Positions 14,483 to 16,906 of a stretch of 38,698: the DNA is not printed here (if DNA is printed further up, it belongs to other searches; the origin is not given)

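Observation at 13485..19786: Operon of T9SS-exported peptidoglycan-type hydrolases ending in cytoplasmic LdcA: processing of external rather than self murein?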

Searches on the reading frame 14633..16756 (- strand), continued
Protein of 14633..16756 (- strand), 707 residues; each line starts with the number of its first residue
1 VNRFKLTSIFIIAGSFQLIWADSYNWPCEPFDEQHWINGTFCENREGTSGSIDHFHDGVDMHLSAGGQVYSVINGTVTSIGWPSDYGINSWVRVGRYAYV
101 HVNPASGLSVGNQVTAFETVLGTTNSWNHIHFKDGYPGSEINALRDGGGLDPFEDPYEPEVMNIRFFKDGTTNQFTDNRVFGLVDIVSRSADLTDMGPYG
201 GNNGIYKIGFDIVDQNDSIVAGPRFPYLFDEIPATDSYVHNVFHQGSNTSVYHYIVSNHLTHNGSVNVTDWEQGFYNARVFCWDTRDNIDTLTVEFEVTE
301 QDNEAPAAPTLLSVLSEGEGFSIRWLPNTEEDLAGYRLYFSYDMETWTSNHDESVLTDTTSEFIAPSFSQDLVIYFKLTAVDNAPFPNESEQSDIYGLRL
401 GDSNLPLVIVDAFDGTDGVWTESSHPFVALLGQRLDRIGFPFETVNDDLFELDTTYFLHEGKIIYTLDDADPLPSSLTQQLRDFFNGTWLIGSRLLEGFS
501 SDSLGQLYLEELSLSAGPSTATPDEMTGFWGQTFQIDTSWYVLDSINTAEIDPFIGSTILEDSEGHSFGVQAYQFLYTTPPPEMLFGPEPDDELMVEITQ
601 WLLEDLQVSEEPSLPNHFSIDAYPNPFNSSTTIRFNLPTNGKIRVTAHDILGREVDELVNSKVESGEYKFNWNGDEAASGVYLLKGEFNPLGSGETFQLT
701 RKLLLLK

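Call 53: fold_search(model_id=the predicted structure, library=pdb)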
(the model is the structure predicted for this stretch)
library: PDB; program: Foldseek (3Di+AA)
matches with E <= 10: 1753; with E <= 0.001: 355
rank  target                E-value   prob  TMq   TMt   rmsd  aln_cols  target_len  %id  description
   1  8q6t_I                1.5e-08  1.00  0.15  0.11  28.9       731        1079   11  Helical reconstruction of the relaxed thick filament from FIB milled left ventricular mouse myofibrils (released 2023-11-01)
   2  6mfa                  2.1e-08  1.00  0.12  0.22  35.3       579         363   10  Fragment of human fibronectin containing the 4th-7th type III domains (released 2019-09-18)
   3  6xi3                  4.0e-08  1.00  0.14  0.21  22.4       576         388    9  Crystal structure of tetra-tandem repeat in extending region of large adhesion protein (released 2020-10-14)
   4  8v2b_B                1.7e-07  1.00  0.17  0.20  16.7       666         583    9  Cryo-EM structure of mouse type II OSM receptor complex: model for full extracellular assembly (released 2024-11-20)
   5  5a42                  1.9e-07  1.00  0.15  0.08  36.9       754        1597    8  Cryo-EM single particle 3D reconstruction of the native conformation of E. coli alpha-2-macroglobulin (ECAM) (released 2015-07-29)
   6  2vkx_A                2.3e-07  1.00  0.12  0.41  12.8       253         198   10  Human NCAM, FN3 domains 1 and 2, M610R mutant (released 2008-02-26)
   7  4p99_A                2.4e-07  1.00  0.14  0.20  26.8       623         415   10  Ca2+-stabilized adhesin helps an Antarctic bacterium reach out and bind ice (released 2014-06-18)
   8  9u5z_E                2.6e-07  1.00  0.13  0.07  36.3       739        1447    8  C3 convertases zymogen C4b2 in activation state (released 2026-01-14)
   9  9flw_A                3.0e-07  0.98  0.12  0.15  38.4       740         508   11  CryoEM structure of the fragment-6 (3571-4078) in the grappling hook protein A (GhpA) in the bacterium Aureispira sp.  (released 2024-10-16)
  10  2vkw_B                3.2e-07  1.00  0.11  0.36  14.8       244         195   10  Human NCAM, FN3 domains 1 and 2 (released 2008-02-26)
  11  7y8s_B                3.5e-07  1.00  0.12  0.29  16.1       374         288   14  Crystal structure of sDscam FNIII1-3 domains, isoform beta2v6 (released 2023-05-24)
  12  7y8s_A                3.7e-07  1.00  0.14  0.30  14.9       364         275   12  Crystal structure of sDscam FNIII1-3 domains, isoform beta2v6 (released 2023-05-24)
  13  2yn3_A                4.6e-07  1.00  0.18  0.36  12.8       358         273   12  Structural insight into the giant calcium-binding adhesin SiiE: implications for the adhesion of Salmonella enterica t (released 2013-04-03)
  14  3mtr_A                7.9e-07  1.00  0.13  0.39  10.4       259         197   11  Crystal structure of the Ig5-FN1 tandem of human NCAM (released 2010-06-23)
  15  8oe4_D                8.3e-07  1.00  0.15  0.19  21.6       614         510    8  Cryo-EM structure of a pre-dimerized human IL-23 complete extracellular signaling complex. (released 2024-02-07)
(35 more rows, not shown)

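Call 60: search_protein_families(library=pfam, proteins=[L007:12466-13068:+, L007:13061-13609:+, L007:13616-14320:+, L006:14351-15733:+, L016:16023-17123:+, L016:17120-17971:+, L022:5384-6754:-, L022:14083-16410:-, L022:16446-17549:-, L010:13753-14916:+], max_evalue=0.001)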
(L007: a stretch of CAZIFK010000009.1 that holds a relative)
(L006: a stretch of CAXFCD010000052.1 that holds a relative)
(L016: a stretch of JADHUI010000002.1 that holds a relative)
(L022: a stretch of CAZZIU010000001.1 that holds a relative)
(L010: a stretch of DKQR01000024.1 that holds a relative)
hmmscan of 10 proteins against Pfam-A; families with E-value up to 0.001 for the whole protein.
L007:12466-13068:+ (200 aa): 1 family
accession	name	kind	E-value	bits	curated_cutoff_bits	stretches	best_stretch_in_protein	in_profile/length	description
PF07670.19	Gate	-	8.1e-13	49.2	29.6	1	42-155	2-101/104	Nucleoside recognition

L007:13061-13609:+ (182 aa): 1 family
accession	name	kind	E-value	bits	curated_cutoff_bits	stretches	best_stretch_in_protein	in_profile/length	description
PF07670.19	Gate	-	1e-12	48.8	29.6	1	51-152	1-103/104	Nucleoside recognition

L007:13616-14320:+ (234 aa): 1 family
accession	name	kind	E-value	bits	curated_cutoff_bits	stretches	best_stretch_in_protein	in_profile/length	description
PF01427.22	Peptidase_M15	-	4.7e-25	89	27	1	40-220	2-184/199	D-ala-D-ala dipeptidase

L006:14351-15733:+ (460 aa): 2 families
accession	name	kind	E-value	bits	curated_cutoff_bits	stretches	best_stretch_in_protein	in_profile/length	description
PF13520.12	AA_permease_2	-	2.9e-51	175.2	27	1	8-436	1-408/427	Amino acid permease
PF00324.27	AA_permease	-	1.1e-31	110.6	24.6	1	15-450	4-442/470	Amino acid permease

L016:16023-17123:+ (366 aa): 1 family
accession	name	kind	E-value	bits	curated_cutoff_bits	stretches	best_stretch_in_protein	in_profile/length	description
PF00144.29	Beta-lactamase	-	6.1e-65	220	27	1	38-350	2-316/329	Beta-lactamase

L016:17120-17971:+ (284 aa): 1 family
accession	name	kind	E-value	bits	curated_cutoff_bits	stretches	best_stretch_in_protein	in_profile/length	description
PF00246.29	Peptidase_M14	-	2.7e-15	57.2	21.6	1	57-163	13-136/286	Zinc carboxypeptidase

L022:5384-6754:- (456 aa): 4 families
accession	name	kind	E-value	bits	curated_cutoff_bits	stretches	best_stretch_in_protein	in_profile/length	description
PF02878.22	PGM_PMM_I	-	3e-28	98.7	22.5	1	7-133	3-132/138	Phosphoglucomutase/phosphomannomutase, alpha/beta/alpha domain I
PF02879.22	PGM_PMM_II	-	1e-25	90.7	29.3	1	153-249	3-103/103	Phosphoglucomutase/phosphomannomutase, alpha/beta/alpha domain II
PF02880.22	PGM_PMM_III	-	2e-23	83.2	20.7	1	254-361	2-113/115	Phosphoglucomutase/phosphomannomutase, alpha/beta/alpha domain III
PF00408.26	PGM_PMM_IV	-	7.4e-12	45.6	23.1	1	384-441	14-66/68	Phosphoglucomutase/phosphomannomutase, C-terminal domain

L022:14083-16410:- (775 aa): 1 family
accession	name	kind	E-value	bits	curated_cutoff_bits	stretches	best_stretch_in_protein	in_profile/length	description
PF01182.26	Glucosamine_iso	-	0.00036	20.9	27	1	188-307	106-217/225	Glucosamine-6-phosphate isomerases/6-phosphogluconolactonase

L022:16446-17549:- (367 aa): 1 family
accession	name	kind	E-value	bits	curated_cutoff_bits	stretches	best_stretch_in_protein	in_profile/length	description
PF03702.20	AnmK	-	7.5e-89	298.8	24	1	10-365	3-364/367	Anhydro-N-acetylmuramic acid kinase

L010:13753-14916:+ (387 aa): 2 families
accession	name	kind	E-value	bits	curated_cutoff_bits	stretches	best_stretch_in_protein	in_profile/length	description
PF01427.22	Peptidase_M15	-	2e-25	90.2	27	1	194-373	3-184/199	D-ala-D-ala dipeptidase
PF07670.19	Gate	-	1.4e-12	48.4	29.6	1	52-152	2-103/104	Nucleoside recognition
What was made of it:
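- AnmK lies nearby in relatives (call 60).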

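Call 62: search_protein_families(library=ncbifam, proteins=[L007:13616-14320:+, L016:17120-17971:+, L016:16023-17123:+, L006:10134-10808:+, L007:12466-13068:+, L007:10112-11527:+], max_evalue=0.00001)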
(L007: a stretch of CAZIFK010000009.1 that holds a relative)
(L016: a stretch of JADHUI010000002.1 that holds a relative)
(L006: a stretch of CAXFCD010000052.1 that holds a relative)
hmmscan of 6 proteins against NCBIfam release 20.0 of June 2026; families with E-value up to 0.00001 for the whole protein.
L007:13616-14320:+ (234 aa): 2 families
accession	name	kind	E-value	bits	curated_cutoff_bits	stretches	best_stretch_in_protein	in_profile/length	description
NF007557.0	PRK10178.1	equivalog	4.4e-32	111.2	176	1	40-219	4-167/188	D-alanyl-D-alanine dipeptidase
NF033115.1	dipept_VanX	equivalog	6e-13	49.1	320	1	43-219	3-184/199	D-Ala-D-Ala dipeptidase VanX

L016:17120-17971:+ (284 aa): 0 families

L016:16023-17123:+ (366 aa): 48 families (the best 25 are shown)
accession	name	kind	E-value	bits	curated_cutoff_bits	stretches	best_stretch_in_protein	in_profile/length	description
NF009622.0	PRK13128.1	equivalog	4.7e-44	150.8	443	1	47-356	19-325/518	D-aminopeptidase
NF007943.0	PRK10662.1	equivalog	3.3e-25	88.5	266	1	4-346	5-358/380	D-alanyl-D-alanine-carboxypeptidase/endopeptidase AmpH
NF033085.1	bla_class_C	equivalog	2.1e-24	86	415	1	35-288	10-249/356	class C beta-lactamase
NF002968.0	PRK03642.1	equivalog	5.5e-21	74.9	385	1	35-217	41-240/432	penicillin binding protein PBP4B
NF050810.1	blaCHC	exception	1.3e-17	63.8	780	1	36-235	34-222/387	CHC family extended-spectrum class C beta-lactamase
NF045671.1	blaPNC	exception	1.7e-17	63.4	750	1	31-236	48-242/401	PNC family class C beta-lactamase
NF052559.1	MthAcHydAcmB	equivalog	2.2e-17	62.9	550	1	127-268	119-265/391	methyl acetate hydrolase AcmB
NF033159.0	blaPAC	exception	4.9e-17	61.8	850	1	11-270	11-254/380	PAC family class C beta-lactamase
NF000397.2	blaACC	exception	5.8e-17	61.8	850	1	29-238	27-228/385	ACC family cephalosporin-hydrolyzing class C beta-lactamase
NF012173.1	CMY2-MIR-ACT-EC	exception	8.8e-16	57.7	680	1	10-275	11-260/380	CMY2/MIR/ACT/EC family class C beta-lactamase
NF033575.1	blaRHO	exception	1.3e-15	57.2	825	1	45-266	41-251/380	RHO family class C beta-lactamase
NF038366.1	blaSFDC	exception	8.1e-15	54.7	840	1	36-272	35-257/382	SFDC family class C beta-lactamase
NF038089.1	blaYRC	exception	4.4e-14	52.2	870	1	40-274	35-259/381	YRC family class C beta-lactamase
NF041665.1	blaPSZ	exception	4.9e-14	52.1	850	1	45-271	40-255/379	PSZ family class C beta-lactamase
NF041663.1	ampC_Sliq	exception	7.7e-14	51.4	860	1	32-234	23-218/378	cephalosporin-hydrolyzing class C beta-lactamase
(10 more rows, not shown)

L006:10134-10808:+ (224 aa): 18 families
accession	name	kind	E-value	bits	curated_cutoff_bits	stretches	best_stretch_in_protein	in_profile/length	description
TIGR00888.1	guaA_Nterm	equivalog_domain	4.7e-19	68.5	172.15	1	51-185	41-169/188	glutamine-hydrolyzing GMP synthase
NF001975.0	PRK00758.1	equivalog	7.8e-18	64.7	198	1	42-185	33-167/185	GMP synthase subunit A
NF000848.1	PRK00074.1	equivalog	1.1e-17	63.9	400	1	51-186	41-173/512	glutamine-hydrolyzing GMP synthase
NF006562.0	PRK09065.1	equivalog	2.8e-17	63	205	1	51-189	56-196/242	glutamine amidotransferase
NF004212.0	PRK05665.1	equivalog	7.3e-10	39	309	1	55-188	61-193/241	amidotransferase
NF011201.0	PRK14607.1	equivalog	8.6e-10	37.9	670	1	80-183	68-172/534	bifunctional anthranilate synthase component II/anthranilate phosphoribosyltransferase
NF005072.0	PRK06490.1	equivalog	5.5e-09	35.3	339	1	47-190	54-194/251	glutamine amidotransferase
NF005946.0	PRK08007.1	equivalog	8.3e-08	32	332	1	80-184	67-172/187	aminodeoxychorismate synthase component 2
NF010081.0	PRK13566.1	equivalog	1.1e-07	30.5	645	1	76-192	591-709/729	anthranilate synthase component I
NF005799.0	PRK07649.1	equivalog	1.3e-07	31.3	327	1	80-184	67-172/195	aminodeoxychorismate/anthranilate synthase component II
NF045546.1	GCDPHdlase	equivalog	3.5e-07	30.5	250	1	76-188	84-186/198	gamma-glutamyl-CDP-amidate hydrolase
NF005849.0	PRK07765.1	equivalog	3.5e-07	29.7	308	1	77-183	68-175/219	aminodeoxychorismate/anthranilate synthase component II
TIGR01815.1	TrpE-clade3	equivalog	6.4e-07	27.7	739.15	1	76-192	579-697/717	anthranilate synthase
NF005367.0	PRK06895.1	equivalog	1.2e-06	28.5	265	1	72-183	60-172/190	anthranilate synthase component II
TIGR00566.1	trpG_papA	subfamily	1.2e-06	28.4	121.05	1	80-184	69-177/192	glutamine amidotransferase of anthranilate synthase or aminodeoxychorismate synthase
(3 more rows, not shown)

L007:12466-13068:+ (200 aa): 0 families

L007:10112-11527:+ (471 aa): 2 families
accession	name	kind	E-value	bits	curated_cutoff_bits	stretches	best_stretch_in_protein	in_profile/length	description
TIGR00666.1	PBP4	equivalog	4.6e-71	239.7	107.8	1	63-449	3-397/397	D-alanyl-D-alanine carboxypeptidase/D-alanyl-D-alanine endopeptidase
NF008322.0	PRK11113.1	equivalog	3.3e-62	210.6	527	1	49-459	33-457/477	serine-type D-Ala-D-Ala carboxypeptidase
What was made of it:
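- The DdpX-like dipeptidase, M14, D-aminopeptidase-like enzyme and amino-acid permease in relatives (calls 60, 62) point to complete breakdown.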

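Call 79: find_encoding_contigs(protein=P0006, flank=10000, max_places=3)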
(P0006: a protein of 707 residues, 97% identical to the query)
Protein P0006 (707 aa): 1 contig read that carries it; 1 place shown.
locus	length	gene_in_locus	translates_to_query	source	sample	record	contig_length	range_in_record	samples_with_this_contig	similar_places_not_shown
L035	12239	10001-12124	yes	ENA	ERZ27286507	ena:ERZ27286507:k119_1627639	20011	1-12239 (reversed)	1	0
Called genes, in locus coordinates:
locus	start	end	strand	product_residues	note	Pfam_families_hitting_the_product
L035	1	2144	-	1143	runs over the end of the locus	-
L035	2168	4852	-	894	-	PF13620:CarboxypepD_reg, PF13715:CarbopepD_reg_2, PF07715:Plug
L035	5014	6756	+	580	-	PF01839:FG-GAP (faint), PF13517:FG-GAP_3, PF13585:CHU_C (faint), PF13860:FlgD_ig (faint), PF18962:Por_Secre_tail (weak)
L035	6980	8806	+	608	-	PF02638:GHL10, PF14871:GHL6 (weak)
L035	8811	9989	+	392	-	-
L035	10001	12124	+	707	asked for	PF18962:Por_Secre_tail (weak)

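Call 80: find_encoding_contigs(protein=P0007, flank=10000, max_places=3)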
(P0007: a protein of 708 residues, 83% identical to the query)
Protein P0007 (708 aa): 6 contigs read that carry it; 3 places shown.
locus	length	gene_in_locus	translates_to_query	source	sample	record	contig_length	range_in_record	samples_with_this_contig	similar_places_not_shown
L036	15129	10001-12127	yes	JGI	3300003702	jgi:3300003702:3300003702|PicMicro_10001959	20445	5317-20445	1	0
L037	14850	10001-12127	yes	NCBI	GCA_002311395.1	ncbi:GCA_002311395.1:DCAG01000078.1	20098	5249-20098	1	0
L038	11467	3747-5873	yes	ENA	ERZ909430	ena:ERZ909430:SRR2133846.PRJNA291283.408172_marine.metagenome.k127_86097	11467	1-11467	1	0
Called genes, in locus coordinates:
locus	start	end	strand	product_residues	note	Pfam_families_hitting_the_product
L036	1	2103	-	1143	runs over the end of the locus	-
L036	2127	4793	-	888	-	PF13620:CarboxypepD_reg, PF13715:CarbopepD_reg_2, PF07715:Plug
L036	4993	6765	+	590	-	PF01839:FG-GAP (faint), PF13517:FG-GAP_3 (weak), PF13585:CHU_C (faint), PF13860:FlgD_ig (weak), PF18962:Por_Secre_tail (weak)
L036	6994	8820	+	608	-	PF02638:GHL10, PF14871:GHL6 (weak)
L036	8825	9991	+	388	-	-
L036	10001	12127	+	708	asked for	PF18962:Por_Secre_tail (weak)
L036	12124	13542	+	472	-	PF02113:Peptidase_S13, PF13354:Beta-lactamase2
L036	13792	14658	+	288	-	PF02016:Peptidase_S66, PF17676:Peptidase_S66C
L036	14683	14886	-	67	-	PF00313:CSD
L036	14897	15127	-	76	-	?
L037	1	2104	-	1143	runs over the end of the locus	-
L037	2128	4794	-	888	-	PF13620:CarboxypepD_reg, PF13715:CarbopepD_reg_2, PF07715:Plug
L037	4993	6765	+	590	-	PF01839:FG-GAP (faint), PF13517:FG-GAP_3 (weak), PF13585:CHU_C (faint), PF13860:FlgD_ig (weak), PF18962:Por_Secre_tail (weak)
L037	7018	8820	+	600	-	PF02638:GHL10, PF14871:GHL6 (weak)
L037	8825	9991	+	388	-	-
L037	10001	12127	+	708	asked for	PF18962:Por_Secre_tail (weak)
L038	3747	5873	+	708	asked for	PF18962:Por_Secre_tail (weak)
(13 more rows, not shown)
